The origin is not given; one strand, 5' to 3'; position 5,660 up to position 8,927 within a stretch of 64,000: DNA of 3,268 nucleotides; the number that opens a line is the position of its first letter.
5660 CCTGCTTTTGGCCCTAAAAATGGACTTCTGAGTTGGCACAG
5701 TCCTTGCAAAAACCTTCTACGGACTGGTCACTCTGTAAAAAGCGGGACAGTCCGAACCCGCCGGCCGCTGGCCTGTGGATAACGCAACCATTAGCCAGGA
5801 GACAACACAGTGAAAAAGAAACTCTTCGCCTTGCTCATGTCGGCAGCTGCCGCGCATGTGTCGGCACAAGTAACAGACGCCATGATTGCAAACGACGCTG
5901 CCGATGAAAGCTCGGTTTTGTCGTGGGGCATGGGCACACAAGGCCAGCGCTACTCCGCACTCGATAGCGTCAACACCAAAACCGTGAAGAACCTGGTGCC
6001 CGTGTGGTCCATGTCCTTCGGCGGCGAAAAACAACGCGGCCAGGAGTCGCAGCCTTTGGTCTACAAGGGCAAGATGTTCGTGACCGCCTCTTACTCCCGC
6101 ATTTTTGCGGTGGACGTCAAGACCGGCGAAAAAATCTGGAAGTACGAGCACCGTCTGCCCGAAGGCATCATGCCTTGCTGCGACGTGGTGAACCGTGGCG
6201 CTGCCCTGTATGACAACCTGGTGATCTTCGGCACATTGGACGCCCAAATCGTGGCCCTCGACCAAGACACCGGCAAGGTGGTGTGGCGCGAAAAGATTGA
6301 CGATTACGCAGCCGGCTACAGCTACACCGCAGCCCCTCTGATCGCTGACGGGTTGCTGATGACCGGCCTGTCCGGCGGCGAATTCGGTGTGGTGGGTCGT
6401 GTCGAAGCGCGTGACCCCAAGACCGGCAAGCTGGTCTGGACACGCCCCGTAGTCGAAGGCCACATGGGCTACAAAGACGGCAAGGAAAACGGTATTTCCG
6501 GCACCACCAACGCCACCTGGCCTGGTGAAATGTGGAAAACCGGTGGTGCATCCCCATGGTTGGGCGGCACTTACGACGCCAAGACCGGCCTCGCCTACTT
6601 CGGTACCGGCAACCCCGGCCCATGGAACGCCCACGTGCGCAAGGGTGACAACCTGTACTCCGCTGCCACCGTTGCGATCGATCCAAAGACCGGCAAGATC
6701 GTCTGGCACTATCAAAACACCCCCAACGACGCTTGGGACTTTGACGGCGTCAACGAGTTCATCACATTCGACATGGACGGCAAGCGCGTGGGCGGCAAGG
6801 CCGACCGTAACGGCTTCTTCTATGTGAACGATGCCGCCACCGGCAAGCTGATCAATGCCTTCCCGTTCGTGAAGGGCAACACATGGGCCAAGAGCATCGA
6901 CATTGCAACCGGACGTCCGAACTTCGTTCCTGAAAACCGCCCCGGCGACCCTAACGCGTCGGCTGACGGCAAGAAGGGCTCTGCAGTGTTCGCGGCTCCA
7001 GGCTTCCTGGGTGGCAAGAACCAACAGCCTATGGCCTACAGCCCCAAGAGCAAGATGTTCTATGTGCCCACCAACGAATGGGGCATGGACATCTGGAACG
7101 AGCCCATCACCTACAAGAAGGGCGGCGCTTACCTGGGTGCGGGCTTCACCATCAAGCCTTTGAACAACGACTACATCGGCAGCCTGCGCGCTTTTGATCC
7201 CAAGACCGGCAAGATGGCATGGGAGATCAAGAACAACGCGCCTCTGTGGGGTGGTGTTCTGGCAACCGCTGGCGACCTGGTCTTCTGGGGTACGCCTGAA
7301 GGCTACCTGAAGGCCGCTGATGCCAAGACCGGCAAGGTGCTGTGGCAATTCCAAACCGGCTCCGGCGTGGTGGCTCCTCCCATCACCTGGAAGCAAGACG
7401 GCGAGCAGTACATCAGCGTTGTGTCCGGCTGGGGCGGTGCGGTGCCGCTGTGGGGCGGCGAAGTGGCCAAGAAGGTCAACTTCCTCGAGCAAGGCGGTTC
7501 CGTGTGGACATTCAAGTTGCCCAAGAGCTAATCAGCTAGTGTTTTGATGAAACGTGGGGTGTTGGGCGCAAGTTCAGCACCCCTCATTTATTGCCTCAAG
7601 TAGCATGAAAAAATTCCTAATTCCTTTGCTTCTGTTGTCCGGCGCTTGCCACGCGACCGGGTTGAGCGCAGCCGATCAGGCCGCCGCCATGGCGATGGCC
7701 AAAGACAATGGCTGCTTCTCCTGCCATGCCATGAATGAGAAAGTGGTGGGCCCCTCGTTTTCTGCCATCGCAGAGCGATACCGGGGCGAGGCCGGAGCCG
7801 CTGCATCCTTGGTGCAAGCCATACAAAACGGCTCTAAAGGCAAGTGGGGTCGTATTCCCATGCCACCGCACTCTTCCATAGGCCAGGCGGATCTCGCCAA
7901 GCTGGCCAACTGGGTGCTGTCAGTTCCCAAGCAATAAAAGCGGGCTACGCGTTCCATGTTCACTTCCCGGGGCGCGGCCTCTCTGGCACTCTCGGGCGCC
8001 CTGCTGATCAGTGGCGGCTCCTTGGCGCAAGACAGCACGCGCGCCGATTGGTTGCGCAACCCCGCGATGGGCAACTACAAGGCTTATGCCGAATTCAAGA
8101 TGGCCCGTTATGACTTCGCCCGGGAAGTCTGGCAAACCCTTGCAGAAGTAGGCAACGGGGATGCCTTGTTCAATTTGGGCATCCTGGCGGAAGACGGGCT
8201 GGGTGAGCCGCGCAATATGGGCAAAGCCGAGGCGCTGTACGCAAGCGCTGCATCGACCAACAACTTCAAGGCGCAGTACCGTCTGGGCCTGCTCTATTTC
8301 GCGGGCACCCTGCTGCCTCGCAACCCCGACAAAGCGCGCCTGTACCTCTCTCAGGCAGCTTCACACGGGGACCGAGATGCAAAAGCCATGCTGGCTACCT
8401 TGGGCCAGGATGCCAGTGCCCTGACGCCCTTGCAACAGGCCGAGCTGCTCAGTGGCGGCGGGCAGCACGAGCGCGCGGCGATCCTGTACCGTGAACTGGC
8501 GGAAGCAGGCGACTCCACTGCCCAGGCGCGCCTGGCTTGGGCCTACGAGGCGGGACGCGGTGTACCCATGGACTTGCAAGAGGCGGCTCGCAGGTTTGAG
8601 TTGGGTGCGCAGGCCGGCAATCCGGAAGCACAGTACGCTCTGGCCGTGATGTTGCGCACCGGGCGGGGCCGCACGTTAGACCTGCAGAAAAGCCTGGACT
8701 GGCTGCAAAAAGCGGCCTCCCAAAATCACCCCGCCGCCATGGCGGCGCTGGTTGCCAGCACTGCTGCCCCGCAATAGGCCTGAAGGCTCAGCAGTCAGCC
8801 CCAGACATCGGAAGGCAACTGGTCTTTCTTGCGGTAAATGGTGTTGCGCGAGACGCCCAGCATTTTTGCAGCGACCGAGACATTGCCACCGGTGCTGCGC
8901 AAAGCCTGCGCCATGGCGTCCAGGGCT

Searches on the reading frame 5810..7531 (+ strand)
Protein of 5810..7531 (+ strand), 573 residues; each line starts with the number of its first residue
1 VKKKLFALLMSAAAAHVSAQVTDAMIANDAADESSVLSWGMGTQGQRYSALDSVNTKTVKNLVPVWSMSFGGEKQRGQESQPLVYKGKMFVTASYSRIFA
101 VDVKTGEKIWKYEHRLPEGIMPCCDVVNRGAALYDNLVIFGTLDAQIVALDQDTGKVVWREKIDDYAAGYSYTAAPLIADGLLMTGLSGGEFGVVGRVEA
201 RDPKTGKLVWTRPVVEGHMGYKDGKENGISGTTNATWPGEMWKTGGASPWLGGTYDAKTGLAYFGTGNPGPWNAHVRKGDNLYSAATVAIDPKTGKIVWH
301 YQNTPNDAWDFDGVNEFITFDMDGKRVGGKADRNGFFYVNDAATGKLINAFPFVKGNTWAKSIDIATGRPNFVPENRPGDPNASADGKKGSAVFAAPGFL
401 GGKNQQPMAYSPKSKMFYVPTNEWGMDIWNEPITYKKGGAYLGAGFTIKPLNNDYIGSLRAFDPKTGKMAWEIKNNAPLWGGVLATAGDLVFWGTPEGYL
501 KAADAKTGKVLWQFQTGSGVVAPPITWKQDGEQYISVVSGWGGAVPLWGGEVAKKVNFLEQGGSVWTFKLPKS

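Call 6: search_protein_families(library=ncbifam, proteins=[window:5810-7531:+], max_evalue=0.001)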
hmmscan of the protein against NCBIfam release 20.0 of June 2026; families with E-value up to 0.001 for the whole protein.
window:5810-7531:+ (573 aa): 7 families
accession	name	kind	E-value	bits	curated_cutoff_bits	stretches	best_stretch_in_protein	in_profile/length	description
TIGR03075.1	PQQ_enz_alc_DH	subfamily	7.9e-228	757.3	480.05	1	18-543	3-530/530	PQQ-dependent dehydrogenase, methanol/ethanol family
TIGR04528.1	acido_non_PQQ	subfamily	2.9e-96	323.2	650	1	44-540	14-485/493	acido-empty-quinoprotein group A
TIGR03074.1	PQQ_membr_DH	subfamily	6.6e-39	133.4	832.65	2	16-348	137-501/783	membrane-bound PQQ-dependent dehydrogenase, glucose/quinate/shikimate family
TIGR03300.1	assembly_YfgL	equivalog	2.4e-30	105.5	285.2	2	63-211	41-170/377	outer membrane protein assembly factor BamB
NF008351.0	PRK11138.1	equivalog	3e-19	68.8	423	2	49-211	33-185/394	outer membrane protein assembly factor BamB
NF041516.1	PA2928_fam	subfamily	5.8e-12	45.6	70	0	135-165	59-91/376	PA2928 family protein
NF050114.1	Rv3212_fam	equivalog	9.9e-07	28.3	150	0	75-114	61-99/393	Rv3212 family protein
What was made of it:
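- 5810..7531 (+): PedH-type (lanthanide-type) PQQ alcohol dehydrogenase. TIGR03075 at 757 bits (call 6).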

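Call 24: search_solved_structures(query=window:5810-7531:+, max_evalue=1e-30, show_alignments=3)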
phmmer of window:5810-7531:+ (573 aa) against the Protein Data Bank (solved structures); distinct sequences matched with E-value up to 1e-30: 26.
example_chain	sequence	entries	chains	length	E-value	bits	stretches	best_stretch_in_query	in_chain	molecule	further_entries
6zcv_A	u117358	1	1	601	3.1e-237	792.1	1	7-572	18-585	Quinoprotein ethanol dehydrogenase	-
6zcw_A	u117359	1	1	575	7e-237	790.9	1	22-572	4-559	Quinoprotein ethanol dehydrogenase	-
1flg_A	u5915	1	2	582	5.9e-198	662.4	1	21-572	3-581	PROTEIN (QUINOPROTEIN ETHANOL DEHYDROGENASE)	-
4mae_A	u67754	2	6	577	5e-110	372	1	45-544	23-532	Methanol dehydrogenase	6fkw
6oc5_A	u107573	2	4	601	9.3e-105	354.6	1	10-544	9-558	Lanthanide-dependent methanol dehydrogenase XoxF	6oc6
6dam_A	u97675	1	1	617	3.1e-104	352.9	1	23-545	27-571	Lanthanide-dependent methanol dehydrogenase XoxF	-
7o6z_A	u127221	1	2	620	3.8e-104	352.6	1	5-546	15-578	Methanol dehydrogenase (Cytochrome c) subunit 1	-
1kv9_A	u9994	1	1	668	2.1e-98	333.6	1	35-552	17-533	TYPE II QUINOHEMOPROTEIN ALCOHOL DEHYDROGENASE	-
8gy2_A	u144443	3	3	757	1.5e-95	324.1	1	8-559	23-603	Alcohol dehydrogenase (quinone), dehydrogenase subunit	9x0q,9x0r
4tqo_B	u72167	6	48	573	4.2e-93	316.1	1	45-543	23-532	Methanol dehydrogenase protein, large subunit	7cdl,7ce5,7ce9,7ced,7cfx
1kb0_A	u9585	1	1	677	8.3e-90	305.2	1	20-547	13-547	quinohemoprotein alcohol dehydrogenase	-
1yiq_A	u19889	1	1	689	2.3e-86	293.9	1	19-570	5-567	Quinohemoprotein alcohol dehydrogenase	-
5xm3_A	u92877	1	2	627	6.2e-84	285.8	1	21-544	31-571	Glucose dehydrogenase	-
1lrw_A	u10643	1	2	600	1.2e-83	284.9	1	31-544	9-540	methanol dehydrogenase subunit 1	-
9ism_A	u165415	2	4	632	6.2e-83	282.5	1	7-544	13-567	Methanol dehydrogenase, alpha subunit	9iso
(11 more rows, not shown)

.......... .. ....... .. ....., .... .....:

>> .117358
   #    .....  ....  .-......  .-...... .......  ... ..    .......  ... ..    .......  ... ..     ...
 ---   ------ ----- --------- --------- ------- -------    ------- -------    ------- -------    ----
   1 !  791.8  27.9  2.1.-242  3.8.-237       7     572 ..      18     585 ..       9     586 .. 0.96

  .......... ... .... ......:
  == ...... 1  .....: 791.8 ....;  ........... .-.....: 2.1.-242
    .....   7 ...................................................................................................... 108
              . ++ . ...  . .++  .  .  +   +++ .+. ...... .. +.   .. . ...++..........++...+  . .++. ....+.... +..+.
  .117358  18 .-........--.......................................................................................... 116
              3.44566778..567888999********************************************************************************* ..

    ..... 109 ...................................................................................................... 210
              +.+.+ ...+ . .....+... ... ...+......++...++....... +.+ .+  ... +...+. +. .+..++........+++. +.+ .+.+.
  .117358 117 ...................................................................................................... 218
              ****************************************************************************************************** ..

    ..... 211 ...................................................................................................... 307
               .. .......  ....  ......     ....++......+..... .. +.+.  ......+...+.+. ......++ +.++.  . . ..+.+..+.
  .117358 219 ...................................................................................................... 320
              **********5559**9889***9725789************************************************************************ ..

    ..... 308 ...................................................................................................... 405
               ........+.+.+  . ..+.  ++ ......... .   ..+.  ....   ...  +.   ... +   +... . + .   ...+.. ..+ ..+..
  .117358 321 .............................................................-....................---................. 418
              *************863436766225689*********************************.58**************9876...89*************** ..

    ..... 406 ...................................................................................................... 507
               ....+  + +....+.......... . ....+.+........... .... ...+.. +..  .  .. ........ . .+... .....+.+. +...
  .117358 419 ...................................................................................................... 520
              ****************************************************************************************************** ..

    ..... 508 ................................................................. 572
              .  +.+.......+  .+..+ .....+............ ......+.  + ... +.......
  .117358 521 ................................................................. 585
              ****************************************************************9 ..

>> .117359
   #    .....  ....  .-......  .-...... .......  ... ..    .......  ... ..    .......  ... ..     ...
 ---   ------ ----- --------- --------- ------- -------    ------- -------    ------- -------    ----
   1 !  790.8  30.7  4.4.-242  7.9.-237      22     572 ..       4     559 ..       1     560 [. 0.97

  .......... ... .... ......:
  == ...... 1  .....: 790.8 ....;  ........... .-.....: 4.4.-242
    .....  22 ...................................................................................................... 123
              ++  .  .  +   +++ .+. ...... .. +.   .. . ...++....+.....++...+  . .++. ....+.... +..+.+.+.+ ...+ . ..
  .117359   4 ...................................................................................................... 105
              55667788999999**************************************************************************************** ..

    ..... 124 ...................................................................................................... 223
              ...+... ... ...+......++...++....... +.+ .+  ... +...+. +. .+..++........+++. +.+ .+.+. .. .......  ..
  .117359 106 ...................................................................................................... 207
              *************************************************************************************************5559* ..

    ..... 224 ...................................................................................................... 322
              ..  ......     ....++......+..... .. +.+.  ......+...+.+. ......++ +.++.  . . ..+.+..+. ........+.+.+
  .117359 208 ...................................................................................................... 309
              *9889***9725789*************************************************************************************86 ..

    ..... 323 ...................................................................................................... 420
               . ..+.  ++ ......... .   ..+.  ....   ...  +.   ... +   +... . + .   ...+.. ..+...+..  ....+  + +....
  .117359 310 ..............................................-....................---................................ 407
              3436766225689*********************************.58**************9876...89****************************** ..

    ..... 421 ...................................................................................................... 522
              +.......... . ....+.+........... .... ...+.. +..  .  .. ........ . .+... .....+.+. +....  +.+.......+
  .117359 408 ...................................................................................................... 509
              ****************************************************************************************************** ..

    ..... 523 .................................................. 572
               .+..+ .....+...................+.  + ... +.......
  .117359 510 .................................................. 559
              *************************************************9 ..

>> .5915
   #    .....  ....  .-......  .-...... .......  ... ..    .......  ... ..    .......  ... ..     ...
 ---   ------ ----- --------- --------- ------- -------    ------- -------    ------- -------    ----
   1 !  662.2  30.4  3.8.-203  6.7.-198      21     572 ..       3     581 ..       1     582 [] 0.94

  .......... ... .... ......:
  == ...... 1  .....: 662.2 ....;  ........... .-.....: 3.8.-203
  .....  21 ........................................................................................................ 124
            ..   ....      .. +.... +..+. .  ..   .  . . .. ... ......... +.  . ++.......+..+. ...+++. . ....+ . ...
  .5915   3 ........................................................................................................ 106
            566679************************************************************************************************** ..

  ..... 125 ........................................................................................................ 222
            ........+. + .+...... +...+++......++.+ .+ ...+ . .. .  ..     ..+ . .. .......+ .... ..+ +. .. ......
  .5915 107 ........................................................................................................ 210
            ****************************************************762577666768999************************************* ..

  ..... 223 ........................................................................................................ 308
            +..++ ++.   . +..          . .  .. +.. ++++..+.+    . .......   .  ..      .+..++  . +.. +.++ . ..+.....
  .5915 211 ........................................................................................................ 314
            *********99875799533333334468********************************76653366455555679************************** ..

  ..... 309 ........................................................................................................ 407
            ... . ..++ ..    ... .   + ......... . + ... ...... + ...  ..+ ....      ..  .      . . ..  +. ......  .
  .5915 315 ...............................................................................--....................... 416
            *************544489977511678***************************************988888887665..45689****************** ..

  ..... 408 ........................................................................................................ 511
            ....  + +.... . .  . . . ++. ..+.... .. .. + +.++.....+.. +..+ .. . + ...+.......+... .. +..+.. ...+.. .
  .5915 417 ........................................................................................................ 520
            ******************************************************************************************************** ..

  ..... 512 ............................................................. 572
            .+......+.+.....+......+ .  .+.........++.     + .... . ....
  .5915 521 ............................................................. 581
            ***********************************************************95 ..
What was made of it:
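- On Lanthanide-dependent PQQ alcohol dehydrogenase (PedH/ExaF type): 6ZCW scores 791 bits and 1FLG scores 662 bits (call 24).
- Checked: It has W-D-F-D where the calcium enzyme ExaA has W-D-F-S (call 24).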

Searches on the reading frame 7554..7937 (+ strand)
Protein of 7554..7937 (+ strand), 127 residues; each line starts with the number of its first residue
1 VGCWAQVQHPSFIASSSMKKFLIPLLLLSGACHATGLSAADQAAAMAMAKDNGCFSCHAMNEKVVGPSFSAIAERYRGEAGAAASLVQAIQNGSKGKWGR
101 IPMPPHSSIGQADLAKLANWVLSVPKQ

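Call 5: search_protein_families(library=pfam, proteins=[window:7554-7937:+], max_evalue=0.01)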
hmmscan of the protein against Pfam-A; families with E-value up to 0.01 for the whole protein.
window:7554-7937:+ (127 aa): 2 families
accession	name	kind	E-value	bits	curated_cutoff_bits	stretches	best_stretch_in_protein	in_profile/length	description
PF00034.26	Cytochrom_C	-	1.2e-07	33.4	21.3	1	49-124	8-89/90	Cytochrome c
PF13442.11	Cytochrome_CBB3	-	9.9e-06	26.2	27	1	51-121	11-68/68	Cytochrome C oxidase, cbb3-type, subunit III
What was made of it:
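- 7554..7937 (+): Small c-type cytochrome co-transcribed with the ADH. Pfam Cytochrom_C at 33.4 bits (call 5).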

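Call 6: search_protein_families(library=ncbifam, proteins=[window:7554-7937:+], max_evalue=0.001)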
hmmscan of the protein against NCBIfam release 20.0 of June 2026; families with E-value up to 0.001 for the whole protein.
window:7554-7937:+ (127 aa): 0 families

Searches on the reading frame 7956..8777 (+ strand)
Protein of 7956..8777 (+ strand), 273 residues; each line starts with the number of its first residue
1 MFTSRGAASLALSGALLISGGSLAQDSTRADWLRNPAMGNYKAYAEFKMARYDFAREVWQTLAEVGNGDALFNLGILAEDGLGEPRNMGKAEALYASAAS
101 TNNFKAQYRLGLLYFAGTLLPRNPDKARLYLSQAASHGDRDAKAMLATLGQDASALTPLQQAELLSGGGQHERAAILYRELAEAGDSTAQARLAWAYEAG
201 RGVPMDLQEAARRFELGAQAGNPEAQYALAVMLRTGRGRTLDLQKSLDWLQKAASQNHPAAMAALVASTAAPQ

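Call 5: search_protein_families(library=pfam, proteins=[window:7956-8777:+], max_evalue=0.01)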
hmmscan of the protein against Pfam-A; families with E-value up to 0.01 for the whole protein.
window:7956-8777:+ (273 aa): 2 families
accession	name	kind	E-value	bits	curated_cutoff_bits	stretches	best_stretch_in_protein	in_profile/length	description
PF08238.18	Sel1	-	1.1e-28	99.1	30.7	3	105-139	2-36/36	Sel1 repeat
PF23310.1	TPR_27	-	0.00058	19.9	27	0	218-261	23-63/110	Plant tetratrico peptide repeats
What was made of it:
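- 7956..8777 (+): Sel1-repeat protein downstream of the cytochrome. Pfam Sel1 at 99 bits (call 5).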

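Call 6: search_protein_families(library=ncbifam, proteins=[window:7956-8777:+], max_evalue=0.001)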
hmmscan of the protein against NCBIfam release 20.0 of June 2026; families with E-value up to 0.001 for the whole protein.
window:7956-8777:+ (273 aa): 4 families
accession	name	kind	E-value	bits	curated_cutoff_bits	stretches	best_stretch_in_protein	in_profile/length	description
NF045484.1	TransRegExoR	equivalog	4.9e-11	42.4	450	1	205-264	142-202/267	exopolysaccharide production regulator ExoR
NF033786.1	phenyl_MerG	equivalog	1e-07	32.1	350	0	182-264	60-150/217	phenylmercury resistance protein MerG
NF038194.1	AlgK_TPR_lipo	equivalog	1.2e-07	30.8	700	1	74-149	304-378/448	alginate biosynthesis TPR repeat lipoprotein AlgK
NF047621.1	FlgprotMotXVib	equivalog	4e-07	29.7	330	0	97-149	101-153/211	flagellar protein MotX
